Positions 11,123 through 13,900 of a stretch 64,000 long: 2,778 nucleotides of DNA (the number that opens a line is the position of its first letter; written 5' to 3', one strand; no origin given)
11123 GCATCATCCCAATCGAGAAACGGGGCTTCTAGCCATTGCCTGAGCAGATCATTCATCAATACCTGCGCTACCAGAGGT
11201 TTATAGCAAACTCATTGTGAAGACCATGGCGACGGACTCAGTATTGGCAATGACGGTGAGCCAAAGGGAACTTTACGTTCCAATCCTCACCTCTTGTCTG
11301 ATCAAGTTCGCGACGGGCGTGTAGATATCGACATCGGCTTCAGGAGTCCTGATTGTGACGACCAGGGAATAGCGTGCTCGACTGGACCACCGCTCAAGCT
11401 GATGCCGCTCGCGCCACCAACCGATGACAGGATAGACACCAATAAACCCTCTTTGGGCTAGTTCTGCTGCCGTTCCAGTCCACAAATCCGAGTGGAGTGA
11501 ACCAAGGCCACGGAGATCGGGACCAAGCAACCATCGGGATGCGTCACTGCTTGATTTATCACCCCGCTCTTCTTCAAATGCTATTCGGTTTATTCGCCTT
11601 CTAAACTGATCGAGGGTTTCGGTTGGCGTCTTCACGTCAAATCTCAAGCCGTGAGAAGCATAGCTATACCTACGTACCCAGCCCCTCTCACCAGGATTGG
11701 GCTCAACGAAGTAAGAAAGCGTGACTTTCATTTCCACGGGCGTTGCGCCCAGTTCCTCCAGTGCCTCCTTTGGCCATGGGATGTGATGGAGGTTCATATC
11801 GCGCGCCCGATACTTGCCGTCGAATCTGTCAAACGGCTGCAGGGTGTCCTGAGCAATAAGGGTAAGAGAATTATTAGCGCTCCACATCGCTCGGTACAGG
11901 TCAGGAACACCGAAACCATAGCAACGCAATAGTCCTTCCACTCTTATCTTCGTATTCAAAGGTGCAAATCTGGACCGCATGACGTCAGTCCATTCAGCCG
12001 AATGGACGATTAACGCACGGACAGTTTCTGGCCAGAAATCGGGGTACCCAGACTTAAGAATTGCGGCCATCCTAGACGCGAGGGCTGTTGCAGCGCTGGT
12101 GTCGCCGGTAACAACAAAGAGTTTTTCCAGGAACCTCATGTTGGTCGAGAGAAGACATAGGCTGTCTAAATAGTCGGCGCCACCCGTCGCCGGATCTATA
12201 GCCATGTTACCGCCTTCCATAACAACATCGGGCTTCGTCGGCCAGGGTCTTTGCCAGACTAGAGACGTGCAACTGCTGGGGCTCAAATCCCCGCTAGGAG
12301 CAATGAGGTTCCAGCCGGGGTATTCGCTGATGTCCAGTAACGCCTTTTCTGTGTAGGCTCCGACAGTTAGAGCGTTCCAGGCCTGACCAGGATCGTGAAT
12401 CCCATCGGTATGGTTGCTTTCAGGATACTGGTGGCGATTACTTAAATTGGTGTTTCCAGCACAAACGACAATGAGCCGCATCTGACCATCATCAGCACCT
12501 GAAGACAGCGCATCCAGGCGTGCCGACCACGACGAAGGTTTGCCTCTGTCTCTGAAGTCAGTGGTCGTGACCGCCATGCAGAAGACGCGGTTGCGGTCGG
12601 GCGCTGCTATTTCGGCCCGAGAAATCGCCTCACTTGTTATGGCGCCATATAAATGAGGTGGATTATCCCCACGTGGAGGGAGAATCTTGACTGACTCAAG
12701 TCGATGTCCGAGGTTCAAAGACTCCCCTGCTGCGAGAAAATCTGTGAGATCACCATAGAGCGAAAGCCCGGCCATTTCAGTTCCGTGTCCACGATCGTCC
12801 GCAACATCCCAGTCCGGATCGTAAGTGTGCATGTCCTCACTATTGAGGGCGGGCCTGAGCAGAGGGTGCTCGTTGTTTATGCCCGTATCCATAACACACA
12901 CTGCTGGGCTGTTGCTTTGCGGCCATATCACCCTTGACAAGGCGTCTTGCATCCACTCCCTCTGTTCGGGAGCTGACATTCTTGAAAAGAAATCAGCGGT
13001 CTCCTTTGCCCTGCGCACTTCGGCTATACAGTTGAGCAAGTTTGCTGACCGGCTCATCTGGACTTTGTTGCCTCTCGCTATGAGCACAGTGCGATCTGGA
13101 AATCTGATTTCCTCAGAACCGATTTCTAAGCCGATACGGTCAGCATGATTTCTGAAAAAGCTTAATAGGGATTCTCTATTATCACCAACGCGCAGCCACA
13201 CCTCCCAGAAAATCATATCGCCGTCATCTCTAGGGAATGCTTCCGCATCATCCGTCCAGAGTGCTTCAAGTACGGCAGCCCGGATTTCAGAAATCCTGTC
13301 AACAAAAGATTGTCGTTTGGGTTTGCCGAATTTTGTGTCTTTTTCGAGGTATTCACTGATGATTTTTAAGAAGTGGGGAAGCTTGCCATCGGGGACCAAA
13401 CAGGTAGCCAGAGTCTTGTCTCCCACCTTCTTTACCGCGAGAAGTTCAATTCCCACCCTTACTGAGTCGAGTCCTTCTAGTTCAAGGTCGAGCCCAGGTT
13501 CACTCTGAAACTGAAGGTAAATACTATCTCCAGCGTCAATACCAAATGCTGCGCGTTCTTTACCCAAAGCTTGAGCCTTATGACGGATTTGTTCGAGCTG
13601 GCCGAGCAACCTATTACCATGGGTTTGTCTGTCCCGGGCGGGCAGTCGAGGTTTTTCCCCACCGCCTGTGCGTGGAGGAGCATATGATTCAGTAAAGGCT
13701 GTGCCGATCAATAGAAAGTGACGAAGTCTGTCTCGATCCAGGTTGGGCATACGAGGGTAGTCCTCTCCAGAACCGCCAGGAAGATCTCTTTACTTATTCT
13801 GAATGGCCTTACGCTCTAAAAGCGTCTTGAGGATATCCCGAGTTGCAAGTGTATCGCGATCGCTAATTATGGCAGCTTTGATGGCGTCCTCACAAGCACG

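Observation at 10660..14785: AAA+ ATPase / S8 subtilase pair (IetAS-like) with an unassigned protease N-domain and a trailing orphan gene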

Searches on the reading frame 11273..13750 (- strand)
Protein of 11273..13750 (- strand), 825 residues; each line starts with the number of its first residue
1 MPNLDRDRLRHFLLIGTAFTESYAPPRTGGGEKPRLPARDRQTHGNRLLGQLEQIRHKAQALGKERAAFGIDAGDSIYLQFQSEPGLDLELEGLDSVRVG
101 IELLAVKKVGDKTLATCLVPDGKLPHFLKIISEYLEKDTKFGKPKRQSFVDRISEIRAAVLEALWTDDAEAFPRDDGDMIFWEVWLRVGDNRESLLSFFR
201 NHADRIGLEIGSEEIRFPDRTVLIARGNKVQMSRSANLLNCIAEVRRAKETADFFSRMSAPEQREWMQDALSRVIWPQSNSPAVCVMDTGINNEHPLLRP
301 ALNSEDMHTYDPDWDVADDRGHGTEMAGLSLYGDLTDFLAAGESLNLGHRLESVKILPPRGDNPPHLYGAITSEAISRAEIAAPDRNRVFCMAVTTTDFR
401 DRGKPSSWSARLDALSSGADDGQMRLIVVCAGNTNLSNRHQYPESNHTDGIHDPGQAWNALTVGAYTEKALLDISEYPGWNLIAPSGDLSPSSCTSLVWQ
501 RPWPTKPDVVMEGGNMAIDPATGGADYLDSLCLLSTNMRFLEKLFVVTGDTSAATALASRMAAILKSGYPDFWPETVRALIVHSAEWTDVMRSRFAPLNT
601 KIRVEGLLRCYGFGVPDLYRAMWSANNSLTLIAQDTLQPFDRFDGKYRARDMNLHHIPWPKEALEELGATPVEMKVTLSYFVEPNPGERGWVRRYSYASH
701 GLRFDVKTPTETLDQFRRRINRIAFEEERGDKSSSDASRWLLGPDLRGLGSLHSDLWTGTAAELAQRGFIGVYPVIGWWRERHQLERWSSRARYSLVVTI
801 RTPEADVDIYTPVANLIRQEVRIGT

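Call 4: search_protein_families(library=padloc, proteins=[window:11273-13750:-], max_evalue=0.01)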
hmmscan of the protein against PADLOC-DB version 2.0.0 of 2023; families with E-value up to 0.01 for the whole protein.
window:11273-13750:- (825 aa): 9 families
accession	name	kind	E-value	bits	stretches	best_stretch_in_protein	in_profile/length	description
PDLC02198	IetS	-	8.6e-40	134.4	1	189-821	168-783/795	-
PDLC04233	IetS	-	5e-28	95.6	2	446-823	492-850/855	-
PDLC02197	IetS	-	1e-23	81.5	1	195-680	174-610/749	-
PDLC02201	IetS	-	2.9e-19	66.8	1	278-679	251-600/781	-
PDLC02199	IetS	-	9.7e-13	45.1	1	274-639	308-648/826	-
PDLC02200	IetS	-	2.6e-07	27.2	1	279-639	267-596/780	-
PDLC04234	IetS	-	3.9e-06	23.3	1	280-336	302-357/656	-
PDLC02202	IetS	-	5.3e-05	19.7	1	257-520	271-505/780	-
PDLC03014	subtilase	-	0.00037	18.1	1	264-586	169-376/391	-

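Call 5: search_protein_families(library=pfam, proteins=[window:11273-13750:-], max_evalue=0.01)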
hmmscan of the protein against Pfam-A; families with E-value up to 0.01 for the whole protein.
window:11273-13750:- (825 aa): 1 family
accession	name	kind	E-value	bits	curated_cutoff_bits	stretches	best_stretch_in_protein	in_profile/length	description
PF00082.27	Peptidase_S8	-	1.7e-62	211.8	21.8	1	281-614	3-288/288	Subtilase family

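Call 6: search_protein_families(library=ncbifam, proteins=[window:11273-13750:-], max_evalue=0.01)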
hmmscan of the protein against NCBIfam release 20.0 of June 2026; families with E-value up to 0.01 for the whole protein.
window:11273-13750:- (825 aa): 2 families
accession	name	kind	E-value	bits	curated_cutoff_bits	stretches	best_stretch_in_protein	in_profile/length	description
NF042956.1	IteS_antiphage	equivalog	6.7e-21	74.2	900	1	216-639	193-577/747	S8 family anti-phage peptidase IteS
TIGR03921.1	T7SS_mycosin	equivalog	2.2e-10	40.2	278.75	1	283-329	16-59/353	type VII secretion-associated serine protease mycosin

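Call 12: find_encoding_contigs(protein=window:11273-13750:-, flank=10000, max_places=6)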
Protein window:11273-13750:- (825 aa): no gene with exactly this product is on record in the collection.

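Call 19: find_homologous_proteins(query=window:11273-13750:-, max_evalue=1e-10)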
Query window:11273-13750:- (825 aa): 7210 proteins with E <= 1e-10 among 8000 candidates; the best 120 are listed.
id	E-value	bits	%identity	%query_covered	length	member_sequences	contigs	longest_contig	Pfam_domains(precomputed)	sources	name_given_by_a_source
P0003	0.0e+0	1923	100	100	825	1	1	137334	PF27160.1,PF00082.28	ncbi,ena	-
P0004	0.0e+0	1718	88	100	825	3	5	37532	PF27160.1,PF00082.28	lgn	-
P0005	0.0e+0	1393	72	99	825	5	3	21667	PF27160.1,PF00082.28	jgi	jgi:hypothetical protein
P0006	0.0e+0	1273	66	100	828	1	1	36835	PF27160.1,PF00082.28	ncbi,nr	ncbi:MAG: S8 family peptidase [Deltaproteobacteria bacterium]|nr:S8 family peptidase [Deltaproteobac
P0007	0.0e+0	1262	65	100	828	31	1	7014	PF27160.1,PF00082.28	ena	-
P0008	0.0e+0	1257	65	99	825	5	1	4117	PF27160.1,PF00082.28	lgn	-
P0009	0.0e+0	1255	64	100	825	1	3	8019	PF27160.1,PF00082.28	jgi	jgi:hypothetical protein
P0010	0.0e+0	1252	64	100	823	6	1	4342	PF27160.1,PF00082.28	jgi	jgi:hypothetical protein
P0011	0.0e+0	1237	65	99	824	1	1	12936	PF27160.1,PF00082.28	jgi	jgi:hypothetical protein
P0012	0.0e+0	1235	63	99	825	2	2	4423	PF27160.1,PF00082.28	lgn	-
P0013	0.0e+0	1224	64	99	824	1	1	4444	PF27160.1,PF00082.28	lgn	-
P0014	0.0e+0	1224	64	99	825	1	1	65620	PF27160.1,PF00082.28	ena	-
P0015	0.0e+0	1218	63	99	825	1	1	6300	PF27160.1,PF00082.28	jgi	jgi:hypothetical protein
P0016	0.0e+0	1202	65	94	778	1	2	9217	PF27160.1,PF00082.28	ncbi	-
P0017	0.0e+0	1202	62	100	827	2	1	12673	PF27160.1,PF00082.28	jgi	jgi:hypothetical protein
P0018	0.0e+0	1195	62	96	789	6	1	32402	PF27160.1,PF00082.28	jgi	jgi:hypothetical protein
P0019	0.0e+0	1192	63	100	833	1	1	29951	PF27160.1,PF00082.28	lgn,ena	-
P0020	0.0e+0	1190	62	100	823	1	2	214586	PF27160.1,PF00082.28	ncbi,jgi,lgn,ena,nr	ncbi:MAG TPA: S8 family peptidase [Blastocatellia bacterium]|nr:S8 family peptidase [Blastocatellia 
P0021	0.0e+0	1188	61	100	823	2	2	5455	PF27160.1,PF00082.28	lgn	-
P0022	0.0e+0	1184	63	100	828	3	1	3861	PF27160.1,PF00082.28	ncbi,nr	ncbi:MAG: S8 family peptidase [Proteobacteria bacterium]|nr:S8 family peptidase [Pseudomonadota bact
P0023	0.0e+0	1184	64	95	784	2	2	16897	PF27160.1,PF00082.28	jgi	jgi:hypothetical protein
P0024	0.0e+0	1179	61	100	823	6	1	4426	PF27160.1,PF00082.28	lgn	-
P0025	0.0e+0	1176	61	100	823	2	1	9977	PF27160.1,PF00082.28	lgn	-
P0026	0.0e+0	1176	61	100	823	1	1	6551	PF27160.1,PF00082.28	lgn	-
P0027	0.0e+0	1174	61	100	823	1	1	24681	PF27160.1,PF00082.28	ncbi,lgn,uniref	ncbi:S8 family peptidase [Geoalkalibacter halelectricus]|uniref:S8 family peptidase n=1 Tax=Geoalkal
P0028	0.0e+0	1171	61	100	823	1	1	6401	PF27160.1,PF00082.28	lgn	-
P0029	0.0e+0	1168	61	100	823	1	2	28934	PF27160.1,PF00082.28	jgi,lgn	-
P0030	0.0e+0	1167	60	100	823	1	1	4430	PF27160.1,PF00082.28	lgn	-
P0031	0.0e+0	1167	61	100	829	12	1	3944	PF27160.1,PF00082.28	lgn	-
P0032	0.0e+0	1164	62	99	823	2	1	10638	PF27160.1,PF00082.28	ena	-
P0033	0.0e+0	1164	60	100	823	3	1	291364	PF27160.1,PF00082.28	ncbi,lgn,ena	-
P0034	0.0e+0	1164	60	100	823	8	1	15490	PF27160.1,PF00082.28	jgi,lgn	jgi:hypothetical protein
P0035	0.0e+0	1163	60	100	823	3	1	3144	PF27160.1,PF00082.28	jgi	jgi:hypothetical protein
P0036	0.0e+0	1163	61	99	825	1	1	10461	PF27160.1,PF00082.28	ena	-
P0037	0.0e+0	1161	61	100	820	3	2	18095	PF27160.1,PF00082.28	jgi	jgi:hypothetical protein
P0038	0.0e+0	1161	60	99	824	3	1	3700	PF27160.1,PF00082.28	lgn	-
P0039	0.0e+0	1160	61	100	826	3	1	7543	PF27160.1,PF00082.28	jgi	-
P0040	0.0e+0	1159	61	100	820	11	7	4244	PF27160.1,PF00082.28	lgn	-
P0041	0.0e+0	1157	60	100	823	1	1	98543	PF27160.1,PF00082.28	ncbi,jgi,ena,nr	ncbi:MAG: S8 family peptidase [Desulfomicrobium apsheronum]|nr:S8 family peptidase [Desulfomicrobium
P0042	0.0e+0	1156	61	100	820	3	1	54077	PF27160.1,PF00082.28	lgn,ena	-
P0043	0.0e+0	1156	61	100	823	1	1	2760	PF27160.1,PF00082.28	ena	-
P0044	0.0e+0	1155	61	100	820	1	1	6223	PF27160.1,PF00082.28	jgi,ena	-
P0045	0.0e+0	1155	60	100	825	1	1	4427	PF27160.1,PF00082.28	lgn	-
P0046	0.0e+0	1155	62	96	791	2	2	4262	PF27160.1,PF00082.28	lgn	-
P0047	0.0e+0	1154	61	100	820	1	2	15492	PF27160.1,PF00082.28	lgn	-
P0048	0.0e+0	1153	60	100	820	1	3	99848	PF27160.1,PF00082.28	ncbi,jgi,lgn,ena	ncbi:MAG: S8 family peptidase [Pelobacteraceae bacterium]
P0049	0.0e+0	1152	60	100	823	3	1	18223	PF27160.1,PF00082.28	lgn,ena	-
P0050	0.0e+0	1148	60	99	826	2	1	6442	PF27160.1,PF00082.28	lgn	-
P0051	0.0e+0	1148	60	100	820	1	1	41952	PF27160.1,PF00082.28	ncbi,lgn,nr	ncbi:MAG: S8 family peptidase [Deltaproteobacteria bacterium]|nr:S8 family peptidase [Deltaproteobac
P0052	0.0e+0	1146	64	92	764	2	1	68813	PF27160.1,PF00082.28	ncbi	-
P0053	0.0e+0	1141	60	100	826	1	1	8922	PF27160.1,PF00082.28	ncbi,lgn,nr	ncbi:MAG: S8 family peptidase [Thermodesulfobacteriota bacterium]|nr:S8 family peptidase [Thermodesu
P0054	0.0e+0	1140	59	100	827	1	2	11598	PF27160.1,PF00082.28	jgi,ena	jgi:hypothetical protein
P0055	0.0e+0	1139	60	100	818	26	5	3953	PF27160.1,PF00082.28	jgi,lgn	jgi:hypothetical protein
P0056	0.0e+0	1138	59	100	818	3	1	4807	PF27160.1,PF00082.28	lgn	-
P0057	0.0e+0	1138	60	100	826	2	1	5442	PF27160.1,PF00082.28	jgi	jgi:hypothetical protein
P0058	0.0e+0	1137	60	99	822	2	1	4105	PF27160.1,PF00082.28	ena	-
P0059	0.0e+0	1136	60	100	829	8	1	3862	PF27160.1,PF00082.28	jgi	jgi:hypothetical protein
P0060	0.0e+0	1134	61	100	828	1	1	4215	PF27160.1,PF00082.28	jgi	jgi:hypothetical protein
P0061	0.0e+0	1133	59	100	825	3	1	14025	PF27160.1,PF00082.28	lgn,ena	-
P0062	0.0e+0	1133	60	99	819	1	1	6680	PF27160.1,PF00082.28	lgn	-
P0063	0.0e+0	1133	59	100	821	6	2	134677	PF27160.1,PF00082.28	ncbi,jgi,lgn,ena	ncbi:MAG: S8 family peptidase [Thermodesulfovibrionales bacterium]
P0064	0.0e+0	1130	60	100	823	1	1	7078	PF27160.1,PF00082.28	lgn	-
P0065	0.0e+0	1130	59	100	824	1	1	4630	PF27160.1,PF00082.28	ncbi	-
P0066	0.0e+0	1129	60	100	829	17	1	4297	PF27160.1,PF00082.28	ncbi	-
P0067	0.0e+0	1129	59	100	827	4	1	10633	PF27160.1,PF00082.28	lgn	-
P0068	0.0e+0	1129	59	99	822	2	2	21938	PF27160.1,PF00082.28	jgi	jgi:hypothetical protein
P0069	0.0e+0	1128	60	99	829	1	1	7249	PF27160.1,PF00082.28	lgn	-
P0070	0.0e+0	1125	60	100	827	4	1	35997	PF27160.1,PF00082.28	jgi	-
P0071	0.0e+0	1125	59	99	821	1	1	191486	PF27160.1,PF00082.28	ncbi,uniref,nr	ncbi:S8 family peptidase [Oryzomonas japonica]|uniref:S8 family peptidase n=1 Tax=Oryzomonas japonic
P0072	0.0e+0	1123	60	100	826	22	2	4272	PF27160.1,PF00082.28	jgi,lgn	-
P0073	0.0e+0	1123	59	99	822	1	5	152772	PF27160.1,PF00082.28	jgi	jgi:hypothetical protein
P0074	0.0e+0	1122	61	96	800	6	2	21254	PF27160.1,PF00082.28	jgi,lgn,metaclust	metaclust:\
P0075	0.0e+0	1122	60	99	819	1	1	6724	PF27160.1,PF00082.28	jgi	-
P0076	0.0e+0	1121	59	100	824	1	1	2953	PF27160.1,PF00082.28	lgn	-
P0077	0.0e+0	1120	59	100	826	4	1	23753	PF27160.1,PF00082.28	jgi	jgi:hypothetical protein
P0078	0.0e+0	1119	59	100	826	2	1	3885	PF27160.1,PF00082.28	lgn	-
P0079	0.0e+0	1117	60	100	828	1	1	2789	PF27160.1,PF00082.28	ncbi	-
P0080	0.0e+0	1115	59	100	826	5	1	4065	PF27160.1,PF00082.28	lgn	-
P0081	0.0e+0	1114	59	100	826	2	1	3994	PF27160.1,PF00082.28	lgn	-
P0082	0.0e+0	1113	58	100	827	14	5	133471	PF27160.1,PF00082.28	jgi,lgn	jgi:hypothetical protein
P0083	0.0e+0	1113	59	100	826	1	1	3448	PF27160.1,PF00082.28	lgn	-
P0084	0.0e+0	1111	58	99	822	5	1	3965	PF27160.1,PF00082.28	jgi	jgi:hypothetical protein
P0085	0.0e+0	1110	59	100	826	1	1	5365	PF27160.1,PF00082.28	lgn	-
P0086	0.0e+0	1109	58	99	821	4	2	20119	PF27160.1,PF00082.28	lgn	-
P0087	0.0e+0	1106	59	100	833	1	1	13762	PF27160.1,PF00082.28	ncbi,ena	-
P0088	0.0e+0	1106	58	99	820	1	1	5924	PF27160.1,PF00082.28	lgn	-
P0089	0.0e+0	1105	59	100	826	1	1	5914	PF27160.1,PF00082.28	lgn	-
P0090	0.0e+0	1105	59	99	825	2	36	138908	PF27160.1,PF00082.28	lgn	-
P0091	0.0e+0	1102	59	99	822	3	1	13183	PF27160.1,PF00082.28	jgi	jgi:hypothetical protein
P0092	0.0e+0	1102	61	94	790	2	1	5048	PF27160.1,PF00082.28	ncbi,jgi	jgi:hypothetical protein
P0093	0.0e+0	1100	59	100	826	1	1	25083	PF27160.1,PF00082.28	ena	-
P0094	0.0e+0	1099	58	99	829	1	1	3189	PF27160.1,PF00082.28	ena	-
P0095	0.0e+0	1099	59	100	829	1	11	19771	PF27160.1,PF00082.28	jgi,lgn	jgi:hypothetical protein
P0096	0.0e+0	1099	58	100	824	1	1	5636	PF27160.1,PF00082.28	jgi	-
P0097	0.0e+0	1098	58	100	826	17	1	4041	PF27160.1,PF00082.28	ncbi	-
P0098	0.0e+0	1097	59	100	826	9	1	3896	PF27160.1,PF00082.28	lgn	-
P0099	0.0e+0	1097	61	94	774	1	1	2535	PF27160.1,PF00082.28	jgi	jgi:hypothetical protein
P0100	0.0e+0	1097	59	100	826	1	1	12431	PF27160.1,PF00082.28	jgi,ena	-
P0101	0.0e+0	1089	57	99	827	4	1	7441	PF27160.1,PF00082.28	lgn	-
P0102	0.0e+0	1088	57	99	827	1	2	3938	PF27160.1,PF00082.28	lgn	-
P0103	0.0e+0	1087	58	100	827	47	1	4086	PF27160.1,PF00082.28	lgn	-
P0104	0.0e+0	1085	57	100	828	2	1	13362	PF27160.1,PF00082.28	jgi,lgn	jgi:hypothetical protein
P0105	0.0e+0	1084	58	99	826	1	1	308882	PF27160.1,PF00082.28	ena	-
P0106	0.0e+0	1083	57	99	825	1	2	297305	PF27160.1,PF00082.28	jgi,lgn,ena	jgi:hypothetical protein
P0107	0.0e+0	1082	58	99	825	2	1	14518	PF27160.1,PF00082.28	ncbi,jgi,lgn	-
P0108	0.0e+0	1081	58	100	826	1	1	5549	PF27160.1,PF00082.28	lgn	-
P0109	0.0e+0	1079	58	100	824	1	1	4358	PF27160.1,PF00082.28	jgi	jgi:Subtilase family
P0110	0.0e+0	1079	57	99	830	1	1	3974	PF27160.1,PF00082.28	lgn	-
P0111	0.0e+0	1077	57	99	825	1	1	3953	PF27160.1,PF00082.28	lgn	-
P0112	0.0e+0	1075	57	100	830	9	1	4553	PF27160.1,PF00082.28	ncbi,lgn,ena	-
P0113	0.0e+0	1072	57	99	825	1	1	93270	PF27160.1,PF00082.28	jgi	jgi:Subtilase family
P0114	0.0e+0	1071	57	100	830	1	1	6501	PF27160.1,PF00082.28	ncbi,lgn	-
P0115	0.0e+0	1070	57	100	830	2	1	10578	PF27160.1,PF00082.28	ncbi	-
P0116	0.0e+0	1070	57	99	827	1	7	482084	PF27160.1,PF00082.28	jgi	jgi:hypothetical protein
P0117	0.0e+0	1069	57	100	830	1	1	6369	PF27160.1,PF00082.28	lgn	-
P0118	0.0e+0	1066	56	99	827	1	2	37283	PF27160.1,PF00082.28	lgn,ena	-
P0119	0.0e+0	1065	57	100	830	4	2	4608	PF27160.1,PF00082.28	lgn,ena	-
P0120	0.0e+0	1064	57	100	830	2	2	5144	PF27160.1,PF00082.28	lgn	-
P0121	0.0e+0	1064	57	99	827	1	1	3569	PF27160.1,PF00082.28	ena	-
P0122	0.0e+0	1064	57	98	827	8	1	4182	PF27160.1,PF00082.28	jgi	jgi:hypothetical protein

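Call 20: find_encoding_contigs(protein=P0004, flank=8000, max_places=3)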
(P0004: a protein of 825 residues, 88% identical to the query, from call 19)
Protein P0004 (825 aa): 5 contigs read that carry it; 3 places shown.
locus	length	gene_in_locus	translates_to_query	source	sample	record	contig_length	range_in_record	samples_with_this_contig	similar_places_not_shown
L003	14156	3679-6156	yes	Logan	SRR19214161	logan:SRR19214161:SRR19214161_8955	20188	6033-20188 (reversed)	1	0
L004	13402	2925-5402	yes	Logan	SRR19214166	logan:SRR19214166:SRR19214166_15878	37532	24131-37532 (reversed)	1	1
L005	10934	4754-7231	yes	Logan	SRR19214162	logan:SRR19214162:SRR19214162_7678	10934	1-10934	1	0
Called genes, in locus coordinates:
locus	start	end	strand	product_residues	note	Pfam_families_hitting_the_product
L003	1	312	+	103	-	?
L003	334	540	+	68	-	-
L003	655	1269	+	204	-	-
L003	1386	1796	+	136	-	-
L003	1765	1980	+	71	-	-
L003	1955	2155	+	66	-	PF00589:Phage_integrase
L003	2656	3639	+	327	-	PF00004:AAA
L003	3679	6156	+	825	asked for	PF27160:Y4kK_N (weak), PF00082:Peptidase_S8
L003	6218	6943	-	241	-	-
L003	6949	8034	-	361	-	PF00753:Lactamase_B (weak)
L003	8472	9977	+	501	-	PF00158:Sigma54_activat, PF14532:Sigma54_activ_2, PF07728:AAA_5 (weak), PF25601:AAA_lid_14, PF02954:HTH_8 (faint)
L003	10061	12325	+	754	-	PF02518:HATPase_c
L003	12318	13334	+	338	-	-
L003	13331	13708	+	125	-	-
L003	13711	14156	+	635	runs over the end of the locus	PF02384:N6_Mtase, PF01170:UPF0020 (weak), PF07669:Eco57I (weak)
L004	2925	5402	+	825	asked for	PF27160:Y4kK_N (weak), PF00082:Peptidase_S8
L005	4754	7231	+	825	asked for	PF27160:Y4kK_N (weak), PF00082:Peptidase_S8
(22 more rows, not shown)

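Call 21: find_encoding_contigs(protein=P0005, flank=8000, max_places=3)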
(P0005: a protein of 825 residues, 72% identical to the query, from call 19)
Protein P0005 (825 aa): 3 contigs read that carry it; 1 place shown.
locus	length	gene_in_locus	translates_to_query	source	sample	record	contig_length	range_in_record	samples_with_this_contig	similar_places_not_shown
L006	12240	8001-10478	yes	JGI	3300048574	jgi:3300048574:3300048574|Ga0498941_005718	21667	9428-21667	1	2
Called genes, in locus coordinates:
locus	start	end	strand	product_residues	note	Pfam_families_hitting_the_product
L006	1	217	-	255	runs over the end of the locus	PF01311:Bac_export_1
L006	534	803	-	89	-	PF01313:Bac_export_3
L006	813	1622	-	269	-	PF00813:FliP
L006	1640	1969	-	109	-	PF04347:FliO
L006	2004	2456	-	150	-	PF01052:FliMN_C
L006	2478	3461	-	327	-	PF02154:FliM, PF01052:FliMN_C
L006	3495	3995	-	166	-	PF14283:CD1107-like (faint), PF03748:FliL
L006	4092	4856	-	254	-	PF20560:MotA_N, PF01618:MotA_ExbB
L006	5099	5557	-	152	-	-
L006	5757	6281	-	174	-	PF13801:Metal_resist, PF07813:LTXXQ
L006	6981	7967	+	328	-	PF00004:AAA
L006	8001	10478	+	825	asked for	PF27160:Y4kK_N (weak), PF00082:Peptidase_S8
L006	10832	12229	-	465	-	PF00239:Resolvase, PF07508:Recombinase, PF13408:Zn_ribbon_recom (weak)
